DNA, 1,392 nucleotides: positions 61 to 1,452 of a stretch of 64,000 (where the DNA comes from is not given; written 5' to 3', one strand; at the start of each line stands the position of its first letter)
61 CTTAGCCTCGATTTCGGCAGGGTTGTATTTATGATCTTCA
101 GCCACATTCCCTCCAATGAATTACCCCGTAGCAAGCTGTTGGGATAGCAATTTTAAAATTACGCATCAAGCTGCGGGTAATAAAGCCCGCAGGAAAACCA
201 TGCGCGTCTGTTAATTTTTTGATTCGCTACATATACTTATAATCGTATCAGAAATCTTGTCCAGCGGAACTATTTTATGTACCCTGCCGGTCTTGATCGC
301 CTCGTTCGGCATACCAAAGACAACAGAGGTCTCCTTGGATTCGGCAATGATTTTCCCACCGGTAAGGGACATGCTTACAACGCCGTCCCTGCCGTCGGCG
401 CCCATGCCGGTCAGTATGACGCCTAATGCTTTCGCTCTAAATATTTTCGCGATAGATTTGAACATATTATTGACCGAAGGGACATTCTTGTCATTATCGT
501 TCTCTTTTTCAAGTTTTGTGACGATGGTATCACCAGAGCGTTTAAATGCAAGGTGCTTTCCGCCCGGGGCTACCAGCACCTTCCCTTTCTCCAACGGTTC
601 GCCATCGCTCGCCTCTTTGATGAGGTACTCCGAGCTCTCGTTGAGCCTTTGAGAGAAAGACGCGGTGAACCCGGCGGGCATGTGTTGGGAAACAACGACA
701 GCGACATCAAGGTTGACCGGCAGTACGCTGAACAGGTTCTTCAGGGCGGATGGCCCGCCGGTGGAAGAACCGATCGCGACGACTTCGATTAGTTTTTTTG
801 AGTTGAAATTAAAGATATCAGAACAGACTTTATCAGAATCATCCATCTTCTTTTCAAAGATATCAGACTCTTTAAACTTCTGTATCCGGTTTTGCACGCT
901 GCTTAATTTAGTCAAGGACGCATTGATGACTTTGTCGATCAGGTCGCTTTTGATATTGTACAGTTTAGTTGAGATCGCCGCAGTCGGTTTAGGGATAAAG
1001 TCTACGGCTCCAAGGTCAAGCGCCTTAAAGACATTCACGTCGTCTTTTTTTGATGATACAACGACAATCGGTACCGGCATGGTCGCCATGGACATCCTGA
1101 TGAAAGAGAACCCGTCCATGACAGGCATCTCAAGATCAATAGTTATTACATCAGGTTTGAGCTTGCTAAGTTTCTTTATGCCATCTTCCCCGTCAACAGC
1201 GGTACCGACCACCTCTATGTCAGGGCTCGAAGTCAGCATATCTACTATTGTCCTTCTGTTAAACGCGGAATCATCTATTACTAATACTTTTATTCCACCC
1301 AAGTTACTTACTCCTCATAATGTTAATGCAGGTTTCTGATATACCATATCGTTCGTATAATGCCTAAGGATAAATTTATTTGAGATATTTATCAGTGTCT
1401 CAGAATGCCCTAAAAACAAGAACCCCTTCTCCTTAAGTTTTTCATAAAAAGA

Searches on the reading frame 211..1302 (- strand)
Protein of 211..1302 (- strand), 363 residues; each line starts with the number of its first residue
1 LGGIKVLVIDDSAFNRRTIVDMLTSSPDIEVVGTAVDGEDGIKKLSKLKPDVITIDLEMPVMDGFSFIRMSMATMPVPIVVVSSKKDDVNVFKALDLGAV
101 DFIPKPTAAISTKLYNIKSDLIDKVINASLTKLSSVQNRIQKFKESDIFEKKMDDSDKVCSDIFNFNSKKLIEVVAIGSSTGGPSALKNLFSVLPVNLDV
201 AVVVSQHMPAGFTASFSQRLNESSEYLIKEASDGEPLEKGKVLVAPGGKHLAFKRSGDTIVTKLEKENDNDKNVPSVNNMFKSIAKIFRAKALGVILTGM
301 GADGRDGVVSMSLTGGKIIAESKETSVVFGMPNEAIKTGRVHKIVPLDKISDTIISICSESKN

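Call 20: search_protein_families(library=pfam, proteins=[window:211-1302:-])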
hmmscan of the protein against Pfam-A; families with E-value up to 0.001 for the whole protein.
window:211-1302:- (363 aa): 2 families
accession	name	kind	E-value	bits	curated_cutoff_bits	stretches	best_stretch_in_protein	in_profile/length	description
PF01339.22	CheB_methylest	-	9.8e-59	198.4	24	1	175-354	1-174/174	CheB methylesterase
PF00072.30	Response_reg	-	2.8e-21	76.2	30.2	1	6-108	1-102/111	Response regulator receiver domain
